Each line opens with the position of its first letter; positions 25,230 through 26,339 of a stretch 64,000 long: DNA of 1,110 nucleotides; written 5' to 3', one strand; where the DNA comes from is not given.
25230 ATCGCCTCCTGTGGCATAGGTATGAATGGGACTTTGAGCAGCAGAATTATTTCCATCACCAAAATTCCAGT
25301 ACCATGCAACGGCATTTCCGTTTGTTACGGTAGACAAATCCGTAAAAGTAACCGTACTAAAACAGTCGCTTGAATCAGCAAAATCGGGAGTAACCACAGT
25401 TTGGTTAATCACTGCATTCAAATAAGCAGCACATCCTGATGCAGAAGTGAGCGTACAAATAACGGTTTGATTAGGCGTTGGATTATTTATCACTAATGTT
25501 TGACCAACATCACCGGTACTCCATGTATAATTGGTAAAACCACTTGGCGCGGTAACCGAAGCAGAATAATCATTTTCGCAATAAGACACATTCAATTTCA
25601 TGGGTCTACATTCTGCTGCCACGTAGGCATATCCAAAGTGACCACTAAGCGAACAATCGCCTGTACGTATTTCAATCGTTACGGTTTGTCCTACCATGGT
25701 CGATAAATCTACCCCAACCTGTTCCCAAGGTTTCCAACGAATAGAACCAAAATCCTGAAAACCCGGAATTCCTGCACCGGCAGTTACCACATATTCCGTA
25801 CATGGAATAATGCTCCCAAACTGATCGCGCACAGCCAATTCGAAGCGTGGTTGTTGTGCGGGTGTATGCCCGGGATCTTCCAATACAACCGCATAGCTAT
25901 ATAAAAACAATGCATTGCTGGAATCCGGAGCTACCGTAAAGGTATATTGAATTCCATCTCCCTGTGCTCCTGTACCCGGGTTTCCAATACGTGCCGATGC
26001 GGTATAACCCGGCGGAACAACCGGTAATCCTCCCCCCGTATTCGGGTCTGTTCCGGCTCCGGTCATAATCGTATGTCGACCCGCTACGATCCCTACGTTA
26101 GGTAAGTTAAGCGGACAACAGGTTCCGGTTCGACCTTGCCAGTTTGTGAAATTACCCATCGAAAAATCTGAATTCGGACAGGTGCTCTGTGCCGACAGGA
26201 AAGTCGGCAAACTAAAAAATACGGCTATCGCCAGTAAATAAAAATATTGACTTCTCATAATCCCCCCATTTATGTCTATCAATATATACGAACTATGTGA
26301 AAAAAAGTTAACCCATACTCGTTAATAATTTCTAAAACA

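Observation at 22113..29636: Tandem pair of giant PKD-repeat proteins with a shared, apparently unnamed N-terminal Cys domain and T9SS type B CTDs, but no adjacent SprF/PorP-like partner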

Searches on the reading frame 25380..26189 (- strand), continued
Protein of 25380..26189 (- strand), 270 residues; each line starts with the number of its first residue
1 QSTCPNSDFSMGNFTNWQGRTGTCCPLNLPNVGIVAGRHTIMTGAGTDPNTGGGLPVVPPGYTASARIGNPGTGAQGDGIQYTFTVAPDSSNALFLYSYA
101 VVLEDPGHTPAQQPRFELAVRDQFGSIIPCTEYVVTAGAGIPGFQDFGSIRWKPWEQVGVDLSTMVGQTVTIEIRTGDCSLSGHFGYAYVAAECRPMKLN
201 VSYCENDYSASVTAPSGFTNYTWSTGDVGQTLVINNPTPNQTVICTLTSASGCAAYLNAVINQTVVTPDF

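Call 66: search_protein_representatives(alignment_id=A4)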
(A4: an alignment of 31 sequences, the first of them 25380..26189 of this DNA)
Query: 31 sequences, 287 profile positions. Proteins with E-value up to 0.001 (for the whole library): 18585; up to 1e-10: 9751; up to 1e-30: 3876. The best 150 are listed.
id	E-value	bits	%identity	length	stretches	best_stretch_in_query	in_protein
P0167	0.0e+00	1054.0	-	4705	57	210-278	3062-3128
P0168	2.4e-289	971.9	-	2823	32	216-279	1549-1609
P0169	1.3e-212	720.1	-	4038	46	216-276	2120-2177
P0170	4.6e-191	649.4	-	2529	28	216-280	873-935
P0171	1.2e-189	644.8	-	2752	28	217-276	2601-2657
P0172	8.4e-179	609.2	-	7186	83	215-276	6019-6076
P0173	4.3e-173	590.4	-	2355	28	215-281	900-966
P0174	9.7e-170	579.4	-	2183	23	217-282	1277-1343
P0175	8.4e-162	553.4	-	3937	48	216-277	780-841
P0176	9.6e-162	553.2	-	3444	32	217-279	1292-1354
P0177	1.7e-161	552.4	-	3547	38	216-276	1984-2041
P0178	5.2e-155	531.1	-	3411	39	217-276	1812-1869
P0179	7.4e-149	510.9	-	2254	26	6-279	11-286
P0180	2.4e-146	502.6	-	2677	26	215-277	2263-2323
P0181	1.8e-145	499.8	-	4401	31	217-279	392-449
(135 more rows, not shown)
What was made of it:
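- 25380..25595 (-): A Ig-like subdomain (aa 222-293). The same module occurs as a repeat in giant proteins (call 66).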

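Call 87: fold_search(model_id=the predicted structure, library=viral)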
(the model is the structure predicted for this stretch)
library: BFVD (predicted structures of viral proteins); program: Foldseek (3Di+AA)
matches with E <= 10: 1792; with E <= 0.001: 98
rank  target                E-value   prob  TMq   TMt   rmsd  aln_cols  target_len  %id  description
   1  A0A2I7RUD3            2.3e-07  1.00  0.28  0.10  14.2       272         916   12  (no name in the UniProt tables at hand)
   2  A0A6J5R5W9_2          7.0e-07  1.00  0.33  0.13  18.1       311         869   14  Uncharacterized protein [uncultured Caudovirales phage]
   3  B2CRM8                9.7e-07  1.00  0.28  0.21  13.6       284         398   14  Uncharacterized protein [Betalipothrixvirus uzonense]
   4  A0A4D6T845            1.8e-06  1.00  0.31  0.21  13.4       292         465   12  Minor tail protein [Arthrobacter phage Idaho]
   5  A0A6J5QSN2            3.6e-06  1.00  0.28  0.19  18.4       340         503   11  Carbohydrate-binding, CenC-like [uncultured Caudovirales phage]
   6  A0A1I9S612            5.1e-06  1.00  0.35  0.16  20.1       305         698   10  (no name in the UniProt tables at hand)
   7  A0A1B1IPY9            5.1e-06  1.00  0.32  0.32  12.1       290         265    9  (no name in the UniProt tables at hand)
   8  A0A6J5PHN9            5.7e-06  1.00  0.27  0.22  12.9       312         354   10  Uncharacterized protein [uncultured Caudovirales phage]
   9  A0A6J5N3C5            9.3e-06  1.00  0.37  0.20  10.3       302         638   12  Peptidase S74 domain-containing protein [uncultured Caudovirales phage]
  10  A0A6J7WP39            1.3e-05  0.98  0.27  0.13  20.1       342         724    9  Uncharacterized protein [uncultured Caudovirales phage]
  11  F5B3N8                1.7e-05  1.00  0.28  0.24  16.3       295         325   10  (no name in the UniProt tables at hand)
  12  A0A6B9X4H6            1.9e-05  1.00  0.29  0.11  12.3       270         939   15  BIG2 domain-containing protein [Escherichia phage alia]
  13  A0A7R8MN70            2.4e-05  1.00  0.36  0.16   5.9       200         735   11  (no name in the UniProt tables at hand)
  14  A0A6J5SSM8            2.5e-05  0.94  0.20  0.14  13.6       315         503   10  Uncharacterized protein [uncultured Caudovirales phage]
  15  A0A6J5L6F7            3.3e-05  0.99  0.29  0.14  14.1       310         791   12  Tail protein I [uncultured Caudovirales phage]
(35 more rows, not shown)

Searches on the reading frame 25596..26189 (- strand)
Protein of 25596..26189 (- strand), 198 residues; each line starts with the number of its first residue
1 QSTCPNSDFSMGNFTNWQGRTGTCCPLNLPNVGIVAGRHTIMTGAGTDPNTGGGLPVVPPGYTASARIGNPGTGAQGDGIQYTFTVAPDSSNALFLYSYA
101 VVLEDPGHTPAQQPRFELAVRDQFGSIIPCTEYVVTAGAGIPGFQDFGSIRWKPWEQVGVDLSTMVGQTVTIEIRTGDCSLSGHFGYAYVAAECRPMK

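Call 47: find_homologous_proteins(query=A3, max_evalue=0.001)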
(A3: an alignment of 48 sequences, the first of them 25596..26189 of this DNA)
Query A3 (48 sequences) (198 aa, profile of the alignment): 276 proteins with E <= 0.001 among 7356 candidates; the best 120 are listed.
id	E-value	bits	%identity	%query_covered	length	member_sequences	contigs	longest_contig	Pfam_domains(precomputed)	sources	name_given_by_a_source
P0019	3.9e-90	319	55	99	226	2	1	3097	-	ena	-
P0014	7.0e-89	315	57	99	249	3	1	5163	-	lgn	-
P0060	4.8e-88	312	52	99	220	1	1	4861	-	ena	-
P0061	2.0e-86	307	51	100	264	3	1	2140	-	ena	-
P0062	1.1e-84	301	53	98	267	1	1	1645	-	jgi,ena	-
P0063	2.5e-84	300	53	99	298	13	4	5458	-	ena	-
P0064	5.8e-84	299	53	98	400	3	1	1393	PF00801.27,PF18911.7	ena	-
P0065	1.8e-82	294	54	98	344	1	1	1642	-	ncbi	-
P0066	2.9e-82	293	52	99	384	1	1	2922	-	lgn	-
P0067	1.8e-80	287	51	98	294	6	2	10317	-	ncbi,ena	-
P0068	2.1e-80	287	49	98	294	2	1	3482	-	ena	-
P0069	2.7e-80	287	49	98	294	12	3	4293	-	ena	-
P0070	5.8e-80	286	49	98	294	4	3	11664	-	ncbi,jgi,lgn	jgi:hypothetical protein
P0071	1.2e-79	285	56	99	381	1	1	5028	PF00801.27,PF18911.7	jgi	jgi:hypothetical protein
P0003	1.3e-79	285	55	99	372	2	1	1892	PF00801.27,PF18911.7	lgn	-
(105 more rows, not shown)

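Call 79: search_solved_structures(query=A3, max_evalue=10, show_alignments=3)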
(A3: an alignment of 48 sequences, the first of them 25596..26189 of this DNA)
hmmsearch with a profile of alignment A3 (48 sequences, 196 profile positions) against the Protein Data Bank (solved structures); distinct sequences matched with E-value up to 10: 7.
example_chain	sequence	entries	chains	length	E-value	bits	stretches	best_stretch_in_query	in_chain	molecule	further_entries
8xmz_A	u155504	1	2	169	0.12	15.3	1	3-31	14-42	T9SS C-terminal target domain-containing protein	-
8zvk_A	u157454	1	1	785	0.14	15.1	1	127-169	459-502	AaBgIC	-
6j2l_A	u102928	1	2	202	0.31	14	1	39-104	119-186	Histidine biosynthesis bifunctional protein HisIE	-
6j22_A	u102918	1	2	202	0.32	13.9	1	39-104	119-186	Histidine biosynthesis bifunctional protein HisIE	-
8fin_A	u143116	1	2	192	0.77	12.7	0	40-84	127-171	cs207A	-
8fiq_A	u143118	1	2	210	1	12.3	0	40-84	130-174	cs207AB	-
5cwl_A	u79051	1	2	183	1.3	11.9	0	40-84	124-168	Designed helical repeat protein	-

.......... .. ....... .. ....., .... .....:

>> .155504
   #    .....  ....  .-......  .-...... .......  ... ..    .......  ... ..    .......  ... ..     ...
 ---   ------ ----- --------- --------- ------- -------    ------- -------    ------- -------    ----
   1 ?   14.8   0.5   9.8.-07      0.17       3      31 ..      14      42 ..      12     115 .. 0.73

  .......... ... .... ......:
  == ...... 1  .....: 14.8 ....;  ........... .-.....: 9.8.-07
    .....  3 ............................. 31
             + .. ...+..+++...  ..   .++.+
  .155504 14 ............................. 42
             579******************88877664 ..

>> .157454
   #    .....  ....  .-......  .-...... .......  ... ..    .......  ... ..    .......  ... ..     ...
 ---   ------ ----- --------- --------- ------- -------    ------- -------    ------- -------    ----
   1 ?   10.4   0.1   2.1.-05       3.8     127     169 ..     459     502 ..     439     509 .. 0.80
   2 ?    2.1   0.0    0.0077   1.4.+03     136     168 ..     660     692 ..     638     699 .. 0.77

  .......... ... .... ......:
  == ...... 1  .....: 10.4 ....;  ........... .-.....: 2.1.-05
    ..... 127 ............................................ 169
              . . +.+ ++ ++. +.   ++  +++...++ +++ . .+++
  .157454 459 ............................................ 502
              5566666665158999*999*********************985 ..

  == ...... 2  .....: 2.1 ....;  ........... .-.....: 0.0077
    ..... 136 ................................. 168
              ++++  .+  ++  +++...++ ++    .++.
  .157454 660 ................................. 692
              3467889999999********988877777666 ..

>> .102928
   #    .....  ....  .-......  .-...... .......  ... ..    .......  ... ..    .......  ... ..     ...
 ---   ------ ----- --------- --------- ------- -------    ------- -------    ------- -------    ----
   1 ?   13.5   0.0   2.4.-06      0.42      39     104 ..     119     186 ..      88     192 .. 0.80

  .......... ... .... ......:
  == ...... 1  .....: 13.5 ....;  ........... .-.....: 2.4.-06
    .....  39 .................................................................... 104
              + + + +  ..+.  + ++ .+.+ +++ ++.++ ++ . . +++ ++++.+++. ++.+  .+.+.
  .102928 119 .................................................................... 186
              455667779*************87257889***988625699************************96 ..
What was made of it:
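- On Carbohydrate-binding modules (beta-jelly-roll, galactose-binding-like superfold): The best PDB profile hit is 8xmz at E=0.12 over 29 residues (call 79).
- Sub-threshold sequence echoes of CBM motifs: '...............' of 8xmz against the family's '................', and a CBM6/35-like 'W.NWTT' motif (call 79).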
